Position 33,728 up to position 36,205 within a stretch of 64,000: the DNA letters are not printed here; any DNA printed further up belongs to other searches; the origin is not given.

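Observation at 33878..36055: MurT and GatD fused in one 725-aa polypeptide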

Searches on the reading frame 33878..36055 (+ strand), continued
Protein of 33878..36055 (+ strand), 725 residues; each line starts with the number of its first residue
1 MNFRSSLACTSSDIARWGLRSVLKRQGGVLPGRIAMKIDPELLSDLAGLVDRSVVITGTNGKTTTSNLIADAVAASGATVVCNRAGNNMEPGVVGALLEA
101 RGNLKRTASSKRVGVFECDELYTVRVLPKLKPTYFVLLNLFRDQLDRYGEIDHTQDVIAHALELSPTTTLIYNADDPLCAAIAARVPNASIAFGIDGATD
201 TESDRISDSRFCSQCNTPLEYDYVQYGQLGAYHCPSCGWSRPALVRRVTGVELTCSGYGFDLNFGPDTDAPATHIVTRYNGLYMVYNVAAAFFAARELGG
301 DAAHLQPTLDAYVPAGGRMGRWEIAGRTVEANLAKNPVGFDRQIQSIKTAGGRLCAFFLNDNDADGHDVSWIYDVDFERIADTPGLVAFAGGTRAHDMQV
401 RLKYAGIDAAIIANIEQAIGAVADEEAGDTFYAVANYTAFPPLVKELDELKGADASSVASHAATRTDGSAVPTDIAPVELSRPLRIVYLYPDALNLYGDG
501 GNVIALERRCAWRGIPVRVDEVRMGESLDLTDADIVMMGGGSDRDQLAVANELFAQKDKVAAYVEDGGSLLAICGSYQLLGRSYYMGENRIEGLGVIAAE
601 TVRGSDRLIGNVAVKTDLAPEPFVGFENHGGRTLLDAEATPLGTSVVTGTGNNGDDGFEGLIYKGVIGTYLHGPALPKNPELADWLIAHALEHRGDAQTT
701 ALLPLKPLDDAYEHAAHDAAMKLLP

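Call 28: find_related_loci(query=A1, collection=genome_contigs, flank=3000)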
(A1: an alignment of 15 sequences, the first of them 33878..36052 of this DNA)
Query A1 (725 aa) in genome_contigs; peptide patterns used: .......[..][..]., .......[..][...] (x = any residue, [..] = any of these).
600 stretches matched a pattern (row limit reached: there are more); 198 encode a relative of the query (tblastn E <= 1e-3); the best 80 are kept; 80 distinct loci.
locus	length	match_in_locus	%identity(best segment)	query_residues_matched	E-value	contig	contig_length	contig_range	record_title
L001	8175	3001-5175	93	1-725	0e+0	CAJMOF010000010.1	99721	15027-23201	TPA_asm: uncultured bacterium isolate ERR1430469-bin.42 genome assembly, contig: NODE_179_length_99721_cov_45.291333, wh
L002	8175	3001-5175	93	1-725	0e+0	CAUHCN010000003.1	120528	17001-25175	MAG TPA_asm: uncultured Collinsella sp. isolate SRR16280060_bin.13_MetaWRAP_v1.3_MAG genome assembly, contig: ERZ1928947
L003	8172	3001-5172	91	1-725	0e+0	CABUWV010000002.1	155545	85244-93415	MAG TPA_asm: uncultured Collinsella sp. isolate MGYG-HGUT-04450 genome assembly, contig: GUT_GENOME275465_2, whole genom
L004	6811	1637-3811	93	1-725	0e+0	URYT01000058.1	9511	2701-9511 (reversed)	uncultured Collinsella sp. isolate UMGS1480 genome assembly, contig: NODE_3290_length_9511_cov_3.035533, whole genome sh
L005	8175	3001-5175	93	1-725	0e+0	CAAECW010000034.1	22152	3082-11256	MAG TPA_asm: uncultured Collinsella sp., isolate HGM04141, WGS project CAAECW010000000 data, contig: ERS396492_24_k85_57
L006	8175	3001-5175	93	1-725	0e+0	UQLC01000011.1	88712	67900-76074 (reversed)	uncultured Collinsella sp. isolate UMGS390 genome assembly, contig: NODE_30_length_88712_cov_30.188829, whole genome sho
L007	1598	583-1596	93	1-338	0e+0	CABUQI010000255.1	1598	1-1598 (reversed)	MAG TPA_asm: uncultured Collinsella sp. isolate MGYG-HGUT-04227 genome assembly, contig: GUT_GENOME260230_255, whole gen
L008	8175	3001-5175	94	1-725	0e+0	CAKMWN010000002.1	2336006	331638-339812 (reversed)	MAG: uncultured Collinsella sp. isolate min17_bin47 genome assembly, contig: contig_942, whole genome shotgun sequence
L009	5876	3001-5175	92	1-725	0e+0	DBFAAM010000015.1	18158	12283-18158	MAG TPA_asm: Collinsella aerofaciens isolate MAG3173 k141_62334, whole genome shotgun sequence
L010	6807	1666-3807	39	18-722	2e-129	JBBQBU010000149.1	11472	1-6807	MAG: Chloroflexota bacterium isolate Co_metawrap_1307 Cmw_1307_k141_13870969_length_11472_cov_9.9968, whole genome shotg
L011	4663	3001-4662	43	1-527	4e-130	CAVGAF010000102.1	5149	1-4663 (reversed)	Butyrivibrio sp. CAG:318 isolate H07649-L1_cleanbin_000015 genome assembly, contig: Spades_H07649-L1_contig_13714, whole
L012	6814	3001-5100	41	1-722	1e-126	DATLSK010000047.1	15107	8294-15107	MAG TPA_asm: Chloroflexota bacterium isolate SMAG_U13928 k141_848028, whole genome shotgun sequence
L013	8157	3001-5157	34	26-724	5e-114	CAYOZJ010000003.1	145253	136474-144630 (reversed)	MAG TPA_asm: uncultured Gammaproteobacteria bacterium isolate SRP200132_co1_666 genome assembly, contig: NODE_96_length_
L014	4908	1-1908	35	58-718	2e-105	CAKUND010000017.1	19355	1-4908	MAG: uncultured Oscillospiraceae bacterium isolate REFINED_METABAT215_TOP10_CONTIGS_1500_ASSEMBLY_K77_MERGED__Hadza_MoBi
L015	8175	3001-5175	95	1-725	0e+0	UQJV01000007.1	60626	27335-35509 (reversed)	uncultured Collinsella sp. isolate UMGS358 genome assembly, contig: NODE_294_length_60626_cov_7.633571, whole genome sho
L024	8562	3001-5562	53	1-717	3e-69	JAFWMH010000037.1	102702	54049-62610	MAG: Atopobiaceae bacterium isolate RGIG5869 Sheep_Jejunum-2__c132198, whole genome shotgun sequence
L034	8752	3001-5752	52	27-714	2e-63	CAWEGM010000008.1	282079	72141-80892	MAG: uncultured Solirubrobacterales bacterium isolate MFD04850.bin.2.51 genome assembly, contig: contig_23302, whole gen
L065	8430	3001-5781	36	23-713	3e-55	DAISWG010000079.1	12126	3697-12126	MAG TPA_asm: Miltoncostaeaceae bacterium isolate CTOTU2304 NODE_2360_length_12126_cov_7.797945, whole genome shotgun seq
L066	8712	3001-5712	52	27-710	3e-57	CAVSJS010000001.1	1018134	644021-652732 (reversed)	MAG: uncultured Actinomycetes bacterium isolate MFD09212.bin.2.172 genome assembly, contig: contig_11785, whole genome s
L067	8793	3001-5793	37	19-713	1e-55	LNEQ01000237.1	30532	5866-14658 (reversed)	MAG: Actinobacteria bacterium Ga0077541 Ga0077541_1190.1, whole genome shotgun sequence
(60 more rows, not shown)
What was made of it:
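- Tried and rejected: This was misleading, because adjacent split genes such as those of Staphylococcus also show about 1-716 matched (call 28).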

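Call 33: find_homologous_proteins(query=A2, max_evalue=1e-20)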
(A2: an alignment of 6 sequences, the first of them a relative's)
Query A2 (6 sequences) (781 aa, profile of the alignment): 7996 proteins with E <= 1e-20 among 8000 candidates; the best 120 are listed.
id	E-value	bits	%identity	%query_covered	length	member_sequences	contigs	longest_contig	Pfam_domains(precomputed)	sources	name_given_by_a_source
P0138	0.0e+0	1234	47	100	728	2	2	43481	PF08245.19,PF07685.21,PF08353.16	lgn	-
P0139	0.0e+0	1223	100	100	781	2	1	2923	PF08245.19,PF07685.21,PF08353.16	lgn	-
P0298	0.0e+0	1194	56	100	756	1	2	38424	PF08245.19,PF07685.21,PF08353.16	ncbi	-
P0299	0.0e+0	1192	55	100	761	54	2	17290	PF08245.19,PF07685.21,PF08353.16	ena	-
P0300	0.0e+0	1191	56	100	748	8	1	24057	PF08245.19,PF07685.21,PF08353.16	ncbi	-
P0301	0.0e+0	1190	55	100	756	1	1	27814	PF08245.19,PF07685.21,PF08353.16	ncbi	-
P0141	0.0e+0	1184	40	100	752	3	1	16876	PF08245.19,PF07685.21,PF08353.16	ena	-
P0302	0.0e+0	1182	56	100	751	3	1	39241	PF08245.19,PF07685.21,PF08353.16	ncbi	-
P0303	0.0e+0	1175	55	100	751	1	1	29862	PF08245.19,PF07685.21,PF08353.16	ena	-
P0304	0.0e+0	1175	56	100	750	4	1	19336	PF08245.19,PF07685.21,PF08353.16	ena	-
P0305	0.0e+0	1175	56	100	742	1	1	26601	PF08245.19,PF07685.21,PF08353.16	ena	-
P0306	0.0e+0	1174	56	100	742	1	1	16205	PF08245.19,PF07685.21,PF08353.16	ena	-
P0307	0.0e+0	1174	56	100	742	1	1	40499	PF08245.19,PF07685.21,PF08353.16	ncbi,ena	-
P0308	0.0e+0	1174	55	100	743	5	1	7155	PF08245.19,PF07685.21,PF08353.16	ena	-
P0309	0.0e+0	1173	54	100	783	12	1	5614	PF08245.19,PF07685.21,PF08353.16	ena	-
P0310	0.0e+0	1171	55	100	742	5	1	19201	PF08245.19,PF07685.21,PF08353.16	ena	-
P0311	0.0e+0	1169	55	100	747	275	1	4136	PF08245.19,PF07685.21,PF08353.16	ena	-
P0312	0.0e+0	1168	56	100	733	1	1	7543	PF08245.19,PF07685.21,PF08353.16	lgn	-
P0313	0.0e+0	1167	55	100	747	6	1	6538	PF08245.19,PF07685.21,PF08353.16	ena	-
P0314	0.0e+0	1165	58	100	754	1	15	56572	PF08245.19,PF07685.21,PF08353.16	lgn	-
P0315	0.0e+0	1165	55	100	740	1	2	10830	PF08245.19,PF07685.21,PF08353.16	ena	-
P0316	0.0e+0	1163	52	100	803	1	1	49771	PF08245.19,PF07685.21,PF08353.16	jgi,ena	jgi:lipid II isoglutaminyl synthase (glutamine-hydrolysing)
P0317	0.0e+0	1162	54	60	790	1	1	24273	PF08245.19,PF07685.21,PF08353.16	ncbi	-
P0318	0.0e+0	1161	52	100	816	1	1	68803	PF08245.19,PF07685.21,PF08353.16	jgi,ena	jgi:lipid II isoglutaminyl synthase (glutamine-hydrolysing)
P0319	0.0e+0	1156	55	100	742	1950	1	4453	PF08245.19,PF07685.21,PF08353.16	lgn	-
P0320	0.0e+0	1154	54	100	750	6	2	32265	PF00117.35,PF08245.19,PF07685.21,PF08353.16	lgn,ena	-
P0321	0.0e+0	1153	53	100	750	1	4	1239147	PF00117.35,PF08245.19,PF07685.21,PF08353.16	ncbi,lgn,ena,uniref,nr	ncbi:DUF1727 domain-containing protein [Paraeggerthella hongkongensis]|uniref:MurT ligase domain-con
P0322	0.0e+0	1153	53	100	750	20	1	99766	PF00117.35,PF08245.19,PF07685.21,PF08353.16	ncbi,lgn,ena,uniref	ncbi:MurT ligase domain-containing protein [Paraeggerthella sp.]|uniref:MurT ligase domain-containin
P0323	0.0e+0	1152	55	100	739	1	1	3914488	PF08245.19,PF07685.21,PF08353.16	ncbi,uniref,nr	ncbi:MurT ligase domain-containing protein [Eggerthella timonensis]|uniref:MurT ligase domain-contai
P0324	0.0e+0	1148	55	100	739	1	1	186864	PF08245.19,PF07685.21,PF08353.16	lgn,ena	-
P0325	0.0e+0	1148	54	100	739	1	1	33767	PF08245.19,PF07685.21,PF08353.16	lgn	-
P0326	0.0e+0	1147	56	100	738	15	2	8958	PF08245.19,PF07685.21,PF08353.16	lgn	-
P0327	0.0e+0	1147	56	100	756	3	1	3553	PF08245.19,PF07685.21,PF08353.16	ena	-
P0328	0.0e+0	1145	56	100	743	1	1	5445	PF08245.19,PF07685.21,PF08353.16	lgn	-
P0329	0.0e+0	1145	55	100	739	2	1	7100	PF08245.19,PF07685.21,PF08353.16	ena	-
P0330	0.0e+0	1143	56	100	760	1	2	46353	PF08245.19,PF07685.21,PF08353.16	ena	-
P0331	0.0e+0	1143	56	100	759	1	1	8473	PF08245.19,PF07685.21,PF08353.16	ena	-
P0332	0.0e+0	1142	56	100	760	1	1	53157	PF08245.19,PF07685.21,PF08353.16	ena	-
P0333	0.0e+0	1142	56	100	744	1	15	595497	PF08245.19,PF07685.21,PF08353.16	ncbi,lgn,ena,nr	ncbi:MurT ligase domain-containing protein [Eggerthellaceae bacterium 3-80]|nr:DUF1727 domain-contai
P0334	0.0e+0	1142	53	100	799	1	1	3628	PF08245.19,PF07685.21,PF08353.16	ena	-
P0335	0.0e+0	1142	56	100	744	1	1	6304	PF08245.19,PF07685.21,PF08353.16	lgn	-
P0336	0.0e+0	1142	55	100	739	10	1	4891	PF08245.19,PF07685.21,PF08353.16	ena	-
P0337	0.0e+0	1141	56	100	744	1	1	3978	PF08245.19,PF07685.21,PF08353.16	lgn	-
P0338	0.0e+0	1141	57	100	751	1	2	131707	PF08245.19,PF07685.21,PF08353.16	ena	-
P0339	0.0e+0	1141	55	100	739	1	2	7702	PF08245.19,PF07685.21,PF08353.16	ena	-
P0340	0.0e+0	1141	56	100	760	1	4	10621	PF08245.19,PF07685.21,PF08353.16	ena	-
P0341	0.0e+0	1141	56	100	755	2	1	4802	PF08245.19,PF07685.21,PF08353.16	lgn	-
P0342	0.0e+0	1141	56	100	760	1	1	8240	PF08245.19,PF07685.21,PF08353.16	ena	-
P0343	0.0e+0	1141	56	100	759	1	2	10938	PF08245.19,PF07685.21,PF08353.16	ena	-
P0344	0.0e+0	1140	55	100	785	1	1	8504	PF08245.19,PF07685.21,PF08353.16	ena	-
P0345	0.0e+0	1140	56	100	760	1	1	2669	PF08245.19,PF07685.21,PF08353.16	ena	-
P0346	0.0e+0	1140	56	100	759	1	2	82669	PF08245.19,PF07685.21,PF08353.16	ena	-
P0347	0.0e+0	1140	57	100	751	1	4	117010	PF08245.19,PF07685.21,PF08353.16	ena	-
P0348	0.0e+0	1139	56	100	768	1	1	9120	PF08245.19,PF07685.21,PF08353.16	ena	-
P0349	0.0e+0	1139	55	100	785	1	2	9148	PF08245.19,PF07685.21,PF08353.16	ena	-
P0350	0.0e+0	1139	56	100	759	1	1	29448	PF08245.19,PF07685.21,PF08353.16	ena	-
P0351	0.0e+0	1139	57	100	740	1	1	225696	PF08245.19,PF07685.21,PF08353.16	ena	-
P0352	0.0e+0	1139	57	100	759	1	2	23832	PF08245.19,PF07685.21,PF08353.16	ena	-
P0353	0.0e+0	1139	54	100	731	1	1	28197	PF08245.19,PF07685.21,PF08353.16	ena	-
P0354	0.0e+0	1138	57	100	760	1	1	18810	PF08245.19,PF07685.21,PF08353.16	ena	-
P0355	0.0e+0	1138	55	100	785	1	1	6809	PF08245.19,PF07685.21,PF08353.16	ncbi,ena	-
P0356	0.0e+0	1138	55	100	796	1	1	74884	PF08245.19,PF07685.21,PF08353.16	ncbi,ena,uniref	ncbi:MurT ligase domain-containing protein [Ellagibacter isourolithinifaciens]|uniref:MurT ligase do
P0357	0.0e+0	1138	56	100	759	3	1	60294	PF08245.19,PF07685.21,PF08353.16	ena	-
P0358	0.0e+0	1138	56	100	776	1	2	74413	PF08245.19,PF07685.21,PF08353.16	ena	-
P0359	0.0e+0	1138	56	100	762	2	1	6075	PF08245.19,PF07685.21,PF08353.16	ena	-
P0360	0.0e+0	1138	55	100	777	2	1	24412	PF08245.19,PF07685.21,PF08353.16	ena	-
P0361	0.0e+0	1137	57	100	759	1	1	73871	PF08245.19,PF07685.21,PF08353.16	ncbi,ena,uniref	ncbi:MurT ligase domain-containing protein [Ellagibacter isourolithinifaciens]|uniref:MurT ligase do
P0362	0.0e+0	1137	56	100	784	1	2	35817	PF08245.19,PF07685.21,PF08353.16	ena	-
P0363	0.0e+0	1137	56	100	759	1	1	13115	PF08245.19,PF07685.21,PF08353.16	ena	-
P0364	0.0e+0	1137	54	100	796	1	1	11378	PF08245.19,PF07685.21,PF08353.16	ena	-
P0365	0.0e+0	1137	53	100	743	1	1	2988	PF08245.19,PF07685.21,PF08353.16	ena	-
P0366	0.0e+0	1137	55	100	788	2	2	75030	PF08245.19,PF07685.21,PF08353.16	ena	-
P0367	0.0e+0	1137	56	100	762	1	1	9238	PF08245.19,PF07685.21,PF08353.16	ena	-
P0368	0.0e+0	1137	54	100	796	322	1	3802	PF08245.19,PF07685.21,PF08353.16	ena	-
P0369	0.0e+0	1137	56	100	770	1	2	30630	PF08245.19,PF07685.21,PF08353.16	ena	-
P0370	0.0e+0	1137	55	100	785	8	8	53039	PF08245.19,PF07685.21,PF08353.16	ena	-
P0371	0.0e+0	1137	55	100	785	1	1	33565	PF08245.19,PF07685.21,PF08353.16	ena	-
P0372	0.0e+0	1137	53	100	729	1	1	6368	PF08245.19,PF07685.21,PF08353.16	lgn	-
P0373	0.0e+0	1137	57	100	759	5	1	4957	PF08245.19,PF07685.21,PF08353.16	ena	-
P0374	0.0e+0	1137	56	100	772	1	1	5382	PF08245.19,PF07685.21,PF08353.16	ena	-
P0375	0.0e+0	1137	56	100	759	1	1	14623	PF08245.19,PF07685.21,PF08353.16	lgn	-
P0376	0.0e+0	1136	56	100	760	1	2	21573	PF08245.19,PF07685.21,PF08353.16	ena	-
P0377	0.0e+0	1136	55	100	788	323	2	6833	PF08245.19,PF07685.21,PF08353.16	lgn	-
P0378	0.0e+0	1136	55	100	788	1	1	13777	PF08245.19,PF07685.21,PF08353.16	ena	-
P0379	0.0e+0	1136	56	100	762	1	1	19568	PF08245.19,PF07685.21,PF08353.16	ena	-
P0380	0.0e+0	1136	57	100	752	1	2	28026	PF08245.19,PF07685.21,PF08353.16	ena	-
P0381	0.0e+0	1136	54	100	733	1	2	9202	PF08245.19,PF07685.21,PF08353.16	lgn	-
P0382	0.0e+0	1136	53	100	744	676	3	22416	PF08245.19,PF07685.21,PF08353.16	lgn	-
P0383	0.0e+0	1136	55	100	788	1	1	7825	PF08245.19,PF07685.21,PF08353.16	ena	-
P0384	0.0e+0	1136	56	100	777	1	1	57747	PF08245.19,PF07685.21,PF08353.16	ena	-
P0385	0.0e+0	1136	55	100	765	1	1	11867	PF08245.19,PF07685.21,PF08353.16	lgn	-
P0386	0.0e+0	1136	56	100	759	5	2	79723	PF08245.19,PF07685.21,PF08353.16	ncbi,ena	-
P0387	0.0e+0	1136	57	100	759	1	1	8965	PF08245.19,PF07685.21,PF08353.16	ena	-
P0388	0.0e+0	1136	56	100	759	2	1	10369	PF08245.19,PF07685.21,PF08353.16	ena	-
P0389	0.0e+0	1136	56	100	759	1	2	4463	PF08245.19,PF07685.21,PF08353.16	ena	-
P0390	0.0e+0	1136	56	100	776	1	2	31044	PF08245.19,PF07685.21,PF08353.16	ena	-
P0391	0.0e+0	1136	56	100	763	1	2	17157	PF08245.19,PF07685.21,PF08353.16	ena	-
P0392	0.0e+0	1136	53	100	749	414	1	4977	PF08245.19,PF07685.21,PF08353.16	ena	-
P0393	0.0e+0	1136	55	100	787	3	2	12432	PF08245.19,PF07685.21,PF08353.16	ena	-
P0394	0.0e+0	1136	55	100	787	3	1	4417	PF08245.19,PF07685.21,PF08353.16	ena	-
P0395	0.0e+0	1135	56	100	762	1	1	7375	PF08245.19,PF07685.21,PF08353.16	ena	-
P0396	0.0e+0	1135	56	100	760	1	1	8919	PF08245.19,PF07685.21,PF08353.16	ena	-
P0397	0.0e+0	1135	56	100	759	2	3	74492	PF08245.19,PF07685.21,PF08353.16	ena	-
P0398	0.0e+0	1135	55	100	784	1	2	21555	PF08245.19,PF07685.21,PF08353.16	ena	-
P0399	0.0e+0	1135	56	100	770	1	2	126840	PF08245.19,PF07685.21,PF08353.16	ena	-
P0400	0.0e+0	1135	56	100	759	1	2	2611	PF08245.19,PF07685.21,PF08353.16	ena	-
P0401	0.0e+0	1135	56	100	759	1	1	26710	PF08245.19,PF07685.21,PF08353.16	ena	-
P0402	0.0e+0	1134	56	100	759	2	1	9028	PF08245.19,PF07685.21,PF08353.16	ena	-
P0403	0.0e+0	1134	55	100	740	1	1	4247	PF08245.19,PF07685.21,PF08353.16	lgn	-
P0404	0.0e+0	1134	56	100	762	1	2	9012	PF08245.19,PF07685.21,PF08353.16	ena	-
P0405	0.0e+0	1134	56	100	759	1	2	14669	PF08245.19,PF07685.21,PF08353.16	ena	-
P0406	0.0e+0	1134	55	100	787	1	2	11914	PF08245.19,PF07685.21,PF08353.16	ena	-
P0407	0.0e+0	1134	54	100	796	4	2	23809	PF08245.19,PF07685.21,PF08353.16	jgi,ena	-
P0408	0.0e+0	1134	56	100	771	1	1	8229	PF08245.19,PF07685.21,PF08353.16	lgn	-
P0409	0.0e+0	1134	56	100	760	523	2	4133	PF08245.19,PF07685.21,PF08353.16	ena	-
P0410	0.0e+0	1133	56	100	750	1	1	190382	PF08245.19,PF07685.21,PF08353.16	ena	-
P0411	0.0e+0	1133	54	100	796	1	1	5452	PF08245.19,PF07685.21,PF08353.16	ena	-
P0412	0.0e+0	1133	56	100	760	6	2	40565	PF08245.19,PF07685.21,PF08353.16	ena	-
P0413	0.0e+0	1133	55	100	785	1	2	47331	PF08245.19,PF07685.21,PF08353.16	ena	-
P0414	0.0e+0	1132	55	100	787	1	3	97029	PF08245.19,PF07685.21,PF08353.16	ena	-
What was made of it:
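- Fused genes also occur in isolate genomes (call 33).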

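Call 39: predict_structure(alignment_id=A3)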
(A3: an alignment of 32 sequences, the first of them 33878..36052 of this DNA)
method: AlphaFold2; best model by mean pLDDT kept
length: 725 residues; sequences in the alignment: 32
mean_pLDDT: 85.4   pTM: 0.75
mean pLDDT of the five models: 85.4, 85.4, 85.0, 84.2, 83.2
residues with pLDDT >= 90: 326; 70-90: 332; 50-70: 59; < 50: 8
segments of 3 or more residues with pLDDT < 50: 315-317, 364-366
pLDDT, mean of each block of 10 residues (from residue 1): 72 76 67 86 90 90 88 92 80 88 78 91 91 93 61 84 96 93 94 88 56 79 80 90 93 80 84 84 85 94 91 62 90 76 80 91 60 87 92 92 94 95 88 86 85 87 85 86 95 81 95 95 87 93 80 88 94 92 82 90 73 87 82 84 73 76 92 86 96 92 94 92 82
secondary structure, 60 per line:
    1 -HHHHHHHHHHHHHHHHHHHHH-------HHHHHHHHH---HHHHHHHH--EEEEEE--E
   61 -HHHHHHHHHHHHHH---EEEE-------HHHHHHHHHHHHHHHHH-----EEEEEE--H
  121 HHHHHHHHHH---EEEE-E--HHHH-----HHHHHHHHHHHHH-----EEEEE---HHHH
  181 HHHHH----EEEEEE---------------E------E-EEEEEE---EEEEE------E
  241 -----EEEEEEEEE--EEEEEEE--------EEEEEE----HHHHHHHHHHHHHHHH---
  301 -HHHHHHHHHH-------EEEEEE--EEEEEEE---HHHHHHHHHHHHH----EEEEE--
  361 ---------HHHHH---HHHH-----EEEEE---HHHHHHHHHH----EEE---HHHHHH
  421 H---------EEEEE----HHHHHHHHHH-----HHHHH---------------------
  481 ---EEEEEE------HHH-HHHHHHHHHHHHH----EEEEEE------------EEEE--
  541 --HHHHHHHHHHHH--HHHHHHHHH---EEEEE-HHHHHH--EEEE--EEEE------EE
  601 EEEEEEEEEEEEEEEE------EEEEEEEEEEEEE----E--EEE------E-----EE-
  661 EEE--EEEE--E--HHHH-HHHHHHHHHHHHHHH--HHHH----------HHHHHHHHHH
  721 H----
elements in order (helices of 4 or more, strands of 3 or more residues): H2-22 H30-38 H42-49 E52-57 H62-75 E79-82 H90-106 E112-117 H120-130 E134-137 H142-145 H151-163 E169-173 H177-185 E190-195 E220-225 E229-233 E246-254 E257-263 E272-277 H282-297 H302-311 E319-324 E327-333 H337-349 E354-358 H370-374 H378-381 E387-391 H395-404 E409-411 H415-421 E431-435 H440-449 H455-459 E484-489 H500-512 E517-522 E535-538 H543-554 H557-565 E569-573 H575-580 E583-586 E589-592 E599-616 E623-635 E643-645 E661-663 E666-669 H675-678 H680-694 H697-700 H711-721
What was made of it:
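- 35222..35326 (+): 35-aa linker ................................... (aa 449-483). AF2 predicts coil, apart from a short helix at 455-459, with pLDDT about 85 (call 39).
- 35963..36052 (+): C-terminal helical tail of the GatD half (aa 696-725). Helices 697-700 and 711-721 in the AF2 model (call 39).
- On MurT/GatD complex: AF2 pLDDT 85.4 (call 39).
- The loop carrying D368 is the least confident part of the model (residues 364-366 below pLDDT 50; call 39). AF2 places the linker with pLDDT about 85 rather than as a disordered segment (call 39).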
